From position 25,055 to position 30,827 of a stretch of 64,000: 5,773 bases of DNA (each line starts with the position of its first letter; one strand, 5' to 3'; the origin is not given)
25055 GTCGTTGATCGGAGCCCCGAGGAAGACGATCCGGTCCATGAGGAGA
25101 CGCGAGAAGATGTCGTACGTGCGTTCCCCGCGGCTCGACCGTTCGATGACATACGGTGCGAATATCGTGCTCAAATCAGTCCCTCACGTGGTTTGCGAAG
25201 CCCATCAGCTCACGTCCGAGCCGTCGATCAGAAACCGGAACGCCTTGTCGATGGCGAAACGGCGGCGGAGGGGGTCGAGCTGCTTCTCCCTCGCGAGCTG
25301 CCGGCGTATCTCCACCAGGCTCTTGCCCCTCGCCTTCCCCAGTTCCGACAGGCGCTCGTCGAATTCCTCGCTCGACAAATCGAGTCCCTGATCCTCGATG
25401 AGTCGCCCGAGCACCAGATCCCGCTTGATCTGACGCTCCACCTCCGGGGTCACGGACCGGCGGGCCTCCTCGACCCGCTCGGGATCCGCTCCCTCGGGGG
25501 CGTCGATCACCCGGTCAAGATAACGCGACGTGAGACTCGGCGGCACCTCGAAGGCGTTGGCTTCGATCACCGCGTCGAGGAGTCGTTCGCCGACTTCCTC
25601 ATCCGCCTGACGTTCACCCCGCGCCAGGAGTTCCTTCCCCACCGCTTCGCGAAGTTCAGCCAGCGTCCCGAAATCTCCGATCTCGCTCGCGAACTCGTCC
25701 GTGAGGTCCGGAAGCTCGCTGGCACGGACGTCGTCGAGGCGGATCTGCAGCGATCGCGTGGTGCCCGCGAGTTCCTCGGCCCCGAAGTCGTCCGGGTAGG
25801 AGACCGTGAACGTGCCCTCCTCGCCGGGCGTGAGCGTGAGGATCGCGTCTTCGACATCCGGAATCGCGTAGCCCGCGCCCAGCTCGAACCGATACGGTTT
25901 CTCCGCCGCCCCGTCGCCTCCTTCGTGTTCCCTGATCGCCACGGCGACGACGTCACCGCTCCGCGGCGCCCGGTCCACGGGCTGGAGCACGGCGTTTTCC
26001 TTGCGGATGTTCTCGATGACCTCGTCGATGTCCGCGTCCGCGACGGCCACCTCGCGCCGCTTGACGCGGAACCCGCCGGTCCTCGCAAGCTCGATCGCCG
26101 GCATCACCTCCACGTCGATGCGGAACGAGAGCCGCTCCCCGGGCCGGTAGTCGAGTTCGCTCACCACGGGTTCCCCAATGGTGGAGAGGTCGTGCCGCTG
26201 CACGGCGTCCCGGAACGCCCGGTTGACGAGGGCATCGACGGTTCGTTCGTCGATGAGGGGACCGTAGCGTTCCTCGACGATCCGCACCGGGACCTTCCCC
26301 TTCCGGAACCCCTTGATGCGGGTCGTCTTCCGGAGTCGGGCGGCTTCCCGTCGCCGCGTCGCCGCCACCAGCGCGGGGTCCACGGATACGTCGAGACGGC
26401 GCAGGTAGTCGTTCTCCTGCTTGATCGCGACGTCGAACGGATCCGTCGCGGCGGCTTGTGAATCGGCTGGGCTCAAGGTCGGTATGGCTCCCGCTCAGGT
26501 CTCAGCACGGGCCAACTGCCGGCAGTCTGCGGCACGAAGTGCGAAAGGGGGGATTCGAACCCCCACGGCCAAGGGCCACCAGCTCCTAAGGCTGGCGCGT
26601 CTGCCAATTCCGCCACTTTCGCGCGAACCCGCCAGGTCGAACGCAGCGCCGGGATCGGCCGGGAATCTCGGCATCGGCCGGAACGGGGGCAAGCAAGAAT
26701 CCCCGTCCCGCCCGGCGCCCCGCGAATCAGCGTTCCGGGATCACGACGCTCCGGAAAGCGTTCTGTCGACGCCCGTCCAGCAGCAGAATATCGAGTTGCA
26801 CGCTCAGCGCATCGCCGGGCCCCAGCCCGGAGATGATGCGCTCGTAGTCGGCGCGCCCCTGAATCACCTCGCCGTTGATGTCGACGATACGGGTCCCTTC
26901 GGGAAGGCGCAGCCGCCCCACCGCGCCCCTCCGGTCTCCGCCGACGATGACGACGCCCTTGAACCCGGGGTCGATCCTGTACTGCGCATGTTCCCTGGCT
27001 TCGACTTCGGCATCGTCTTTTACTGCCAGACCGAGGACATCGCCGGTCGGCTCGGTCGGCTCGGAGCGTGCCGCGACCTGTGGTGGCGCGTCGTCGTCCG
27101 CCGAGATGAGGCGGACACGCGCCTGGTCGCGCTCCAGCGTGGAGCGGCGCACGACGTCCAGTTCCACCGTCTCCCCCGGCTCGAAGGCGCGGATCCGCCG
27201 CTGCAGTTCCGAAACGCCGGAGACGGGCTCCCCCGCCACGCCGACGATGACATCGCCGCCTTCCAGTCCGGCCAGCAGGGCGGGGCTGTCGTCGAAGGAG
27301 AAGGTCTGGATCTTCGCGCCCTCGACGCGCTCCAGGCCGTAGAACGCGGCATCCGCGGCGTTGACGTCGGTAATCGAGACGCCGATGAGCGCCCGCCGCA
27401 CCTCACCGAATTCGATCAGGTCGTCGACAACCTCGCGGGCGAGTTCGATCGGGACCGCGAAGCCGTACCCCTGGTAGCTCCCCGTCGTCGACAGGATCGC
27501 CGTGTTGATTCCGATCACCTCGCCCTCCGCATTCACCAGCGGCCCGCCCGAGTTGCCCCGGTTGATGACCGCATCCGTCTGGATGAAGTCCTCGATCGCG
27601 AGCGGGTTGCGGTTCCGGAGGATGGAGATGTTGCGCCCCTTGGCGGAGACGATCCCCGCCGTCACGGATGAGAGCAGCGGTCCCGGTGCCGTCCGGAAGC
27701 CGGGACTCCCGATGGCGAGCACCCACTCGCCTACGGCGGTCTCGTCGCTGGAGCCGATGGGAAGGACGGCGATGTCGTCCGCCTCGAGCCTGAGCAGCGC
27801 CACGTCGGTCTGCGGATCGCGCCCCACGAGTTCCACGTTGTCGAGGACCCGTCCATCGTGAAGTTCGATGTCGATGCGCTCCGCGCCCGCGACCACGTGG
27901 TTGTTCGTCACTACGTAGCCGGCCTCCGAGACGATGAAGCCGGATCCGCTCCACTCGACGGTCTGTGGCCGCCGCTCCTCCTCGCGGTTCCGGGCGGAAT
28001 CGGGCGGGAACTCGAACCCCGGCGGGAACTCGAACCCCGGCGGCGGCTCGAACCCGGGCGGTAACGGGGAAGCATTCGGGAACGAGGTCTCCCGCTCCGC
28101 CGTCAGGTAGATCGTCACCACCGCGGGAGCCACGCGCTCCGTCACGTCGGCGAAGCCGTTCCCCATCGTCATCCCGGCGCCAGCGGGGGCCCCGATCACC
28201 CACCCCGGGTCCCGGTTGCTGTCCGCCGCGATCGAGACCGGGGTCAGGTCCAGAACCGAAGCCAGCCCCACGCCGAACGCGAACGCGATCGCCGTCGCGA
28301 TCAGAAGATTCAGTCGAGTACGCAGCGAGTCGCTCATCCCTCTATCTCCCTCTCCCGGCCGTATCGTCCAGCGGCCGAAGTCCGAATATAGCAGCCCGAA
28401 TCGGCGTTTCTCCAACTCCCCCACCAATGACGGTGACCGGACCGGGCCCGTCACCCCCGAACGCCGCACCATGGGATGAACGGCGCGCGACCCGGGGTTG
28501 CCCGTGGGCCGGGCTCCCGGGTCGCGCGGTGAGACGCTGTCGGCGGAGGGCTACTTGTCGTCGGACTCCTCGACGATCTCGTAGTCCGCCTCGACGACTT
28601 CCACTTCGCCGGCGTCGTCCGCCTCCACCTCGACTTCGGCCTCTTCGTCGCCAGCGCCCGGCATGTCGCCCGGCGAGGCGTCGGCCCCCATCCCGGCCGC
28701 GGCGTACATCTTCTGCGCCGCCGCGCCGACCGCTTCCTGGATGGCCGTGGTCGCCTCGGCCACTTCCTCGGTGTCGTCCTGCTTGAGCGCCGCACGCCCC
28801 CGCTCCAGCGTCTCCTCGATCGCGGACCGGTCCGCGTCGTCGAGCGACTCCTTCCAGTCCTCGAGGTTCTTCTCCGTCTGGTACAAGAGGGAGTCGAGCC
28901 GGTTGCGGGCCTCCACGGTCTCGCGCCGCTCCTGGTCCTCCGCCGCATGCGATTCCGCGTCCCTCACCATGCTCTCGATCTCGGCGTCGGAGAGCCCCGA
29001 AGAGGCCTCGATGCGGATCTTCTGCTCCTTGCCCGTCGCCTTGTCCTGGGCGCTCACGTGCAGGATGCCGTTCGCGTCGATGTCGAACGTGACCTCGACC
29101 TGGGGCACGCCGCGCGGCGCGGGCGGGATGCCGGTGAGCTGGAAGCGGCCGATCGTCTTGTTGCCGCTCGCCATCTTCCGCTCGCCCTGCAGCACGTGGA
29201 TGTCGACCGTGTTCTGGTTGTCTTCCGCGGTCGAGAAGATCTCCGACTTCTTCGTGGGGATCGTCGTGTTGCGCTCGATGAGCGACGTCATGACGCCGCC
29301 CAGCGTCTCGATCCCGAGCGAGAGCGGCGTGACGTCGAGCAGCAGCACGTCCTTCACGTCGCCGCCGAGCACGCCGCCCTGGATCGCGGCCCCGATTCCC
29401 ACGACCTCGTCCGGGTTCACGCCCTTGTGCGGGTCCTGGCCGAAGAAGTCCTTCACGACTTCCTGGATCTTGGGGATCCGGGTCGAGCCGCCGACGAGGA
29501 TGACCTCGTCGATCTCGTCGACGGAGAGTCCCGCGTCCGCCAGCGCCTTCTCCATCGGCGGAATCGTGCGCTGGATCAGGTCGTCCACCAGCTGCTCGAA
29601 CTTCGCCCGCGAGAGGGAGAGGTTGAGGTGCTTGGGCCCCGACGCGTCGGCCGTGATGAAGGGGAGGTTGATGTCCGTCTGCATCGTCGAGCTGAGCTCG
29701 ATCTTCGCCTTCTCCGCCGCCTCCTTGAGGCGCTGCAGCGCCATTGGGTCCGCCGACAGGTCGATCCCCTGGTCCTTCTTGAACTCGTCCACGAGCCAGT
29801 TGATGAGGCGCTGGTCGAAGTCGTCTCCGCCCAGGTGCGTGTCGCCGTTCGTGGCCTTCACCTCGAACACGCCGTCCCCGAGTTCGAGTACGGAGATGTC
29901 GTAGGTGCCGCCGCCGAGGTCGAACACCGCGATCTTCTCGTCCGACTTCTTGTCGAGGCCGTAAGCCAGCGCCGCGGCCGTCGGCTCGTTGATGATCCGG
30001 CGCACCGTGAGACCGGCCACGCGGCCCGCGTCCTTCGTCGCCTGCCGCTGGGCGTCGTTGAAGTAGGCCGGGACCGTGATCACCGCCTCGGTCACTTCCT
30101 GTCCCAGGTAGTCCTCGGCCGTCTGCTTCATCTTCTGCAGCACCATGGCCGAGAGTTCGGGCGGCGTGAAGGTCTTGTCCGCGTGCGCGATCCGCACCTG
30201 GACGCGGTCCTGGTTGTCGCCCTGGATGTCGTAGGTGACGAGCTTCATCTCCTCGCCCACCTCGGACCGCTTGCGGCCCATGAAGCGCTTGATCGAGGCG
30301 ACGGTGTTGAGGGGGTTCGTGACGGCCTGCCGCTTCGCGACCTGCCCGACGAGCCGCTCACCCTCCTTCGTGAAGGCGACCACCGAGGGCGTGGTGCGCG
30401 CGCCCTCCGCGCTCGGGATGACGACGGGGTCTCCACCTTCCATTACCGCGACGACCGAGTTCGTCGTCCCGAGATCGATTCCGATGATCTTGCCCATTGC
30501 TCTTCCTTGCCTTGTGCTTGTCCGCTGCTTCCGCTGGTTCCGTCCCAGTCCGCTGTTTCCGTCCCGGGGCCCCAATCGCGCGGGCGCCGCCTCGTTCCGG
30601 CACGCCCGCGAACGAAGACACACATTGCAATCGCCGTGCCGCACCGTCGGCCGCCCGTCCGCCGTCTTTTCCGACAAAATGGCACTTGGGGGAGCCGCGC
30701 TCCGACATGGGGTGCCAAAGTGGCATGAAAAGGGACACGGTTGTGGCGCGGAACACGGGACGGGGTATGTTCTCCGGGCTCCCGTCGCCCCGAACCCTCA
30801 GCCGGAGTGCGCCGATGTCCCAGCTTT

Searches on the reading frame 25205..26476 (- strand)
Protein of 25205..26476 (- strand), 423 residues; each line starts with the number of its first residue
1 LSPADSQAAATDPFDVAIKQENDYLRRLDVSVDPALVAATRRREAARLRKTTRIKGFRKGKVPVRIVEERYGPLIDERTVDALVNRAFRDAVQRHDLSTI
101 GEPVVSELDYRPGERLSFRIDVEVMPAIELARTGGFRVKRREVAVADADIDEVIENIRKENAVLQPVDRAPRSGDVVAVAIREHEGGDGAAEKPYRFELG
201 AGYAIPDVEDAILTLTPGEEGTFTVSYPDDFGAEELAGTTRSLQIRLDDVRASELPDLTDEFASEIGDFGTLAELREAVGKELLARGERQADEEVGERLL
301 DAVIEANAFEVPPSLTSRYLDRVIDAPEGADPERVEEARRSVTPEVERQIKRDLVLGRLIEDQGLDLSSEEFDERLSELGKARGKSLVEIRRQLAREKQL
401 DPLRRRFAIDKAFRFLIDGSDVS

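Call 8: search_protein_families(library=pfam, max_evalue=0.01, proteins=[window:25205-26476:-])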
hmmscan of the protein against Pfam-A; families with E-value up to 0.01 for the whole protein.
window:25205-26476:- (423 aa): 3 families
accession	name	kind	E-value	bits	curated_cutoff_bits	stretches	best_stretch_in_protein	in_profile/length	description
PF05697.18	Trigger_N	-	7e-31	107.9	22.2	1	16-157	3-144/144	Bacterial trigger factor protein (TF)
PF05698.19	Trigger_C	-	8.2e-17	62.2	22.7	1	271-417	1-161/162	Bacterial trigger factor protein (TF) C-terminus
PF00254.34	FKBP_C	-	3.9e-06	27.5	21.1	1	191-239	31-79/94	FKBP-type peptidyl-prolyl cis-trans isomerase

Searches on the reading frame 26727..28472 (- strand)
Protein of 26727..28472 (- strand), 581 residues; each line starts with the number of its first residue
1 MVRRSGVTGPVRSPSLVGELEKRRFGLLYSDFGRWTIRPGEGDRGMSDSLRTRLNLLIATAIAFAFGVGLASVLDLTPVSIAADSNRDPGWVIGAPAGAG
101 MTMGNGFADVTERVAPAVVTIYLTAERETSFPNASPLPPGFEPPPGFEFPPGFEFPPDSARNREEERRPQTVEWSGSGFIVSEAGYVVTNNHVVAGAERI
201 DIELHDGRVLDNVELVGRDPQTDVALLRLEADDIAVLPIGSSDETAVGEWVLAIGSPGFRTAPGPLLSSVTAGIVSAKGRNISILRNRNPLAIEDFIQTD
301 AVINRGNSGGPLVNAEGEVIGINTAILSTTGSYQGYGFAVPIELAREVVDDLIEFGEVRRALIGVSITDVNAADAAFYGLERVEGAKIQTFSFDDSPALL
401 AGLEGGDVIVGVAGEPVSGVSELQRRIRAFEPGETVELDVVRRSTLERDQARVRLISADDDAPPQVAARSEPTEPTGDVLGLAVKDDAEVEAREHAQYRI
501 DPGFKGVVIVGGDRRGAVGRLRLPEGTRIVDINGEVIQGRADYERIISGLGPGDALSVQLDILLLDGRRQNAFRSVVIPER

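Call 8: search_protein_families(library=pfam, max_evalue=0.01, proteins=[window:26727-28472:-])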
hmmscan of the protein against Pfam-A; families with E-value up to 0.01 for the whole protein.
window:26727-28472:- (581 aa): 7 families
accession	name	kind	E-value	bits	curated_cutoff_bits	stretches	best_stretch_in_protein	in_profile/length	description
PF13365.12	Trypsin_2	-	1.5e-34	120.2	27.6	1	176-322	1-144/144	Trypsin-like peptidase domain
PF00089.32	Trypsin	-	1.8e-19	70.9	20.6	1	177-343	28-214/220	Trypsin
PF13180.12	PDZ_2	-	3.2e-10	40.6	27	1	363-446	3-73/80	PDZ domain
PF17820.7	PDZ_6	-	3.2e-09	36.8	27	1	395-442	8-54/54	PDZ domain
PF00595.29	PDZ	-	9.4e-06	26.4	23.2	1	359-440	8-80/81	PDZ domain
PF10459.15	Peptidase_S46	-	0.00031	20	22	0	303-323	630-650/698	Peptidase S46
PF02907.21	Peptidase_S29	-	0.0036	17.5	25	1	303-343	105-144/149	Hepatitis C virus NS3 protease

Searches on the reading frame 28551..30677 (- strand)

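Call 8: search_protein_families(library=pfam, max_evalue=0.01, proteins=[window:28551-30677:-])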
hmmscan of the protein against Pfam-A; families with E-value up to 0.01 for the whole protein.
window:28551-30677:- (708 aa): 2 families
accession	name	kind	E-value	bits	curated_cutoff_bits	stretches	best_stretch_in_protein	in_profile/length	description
PF00012.26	HSP70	-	7.8e-270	896.7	20.6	1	64-658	1-598/599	Hsp70 protein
PF06723.19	MreB_Mbl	-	2.4e-20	73.1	27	2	181-431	79-316/327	MreB/Mbl protein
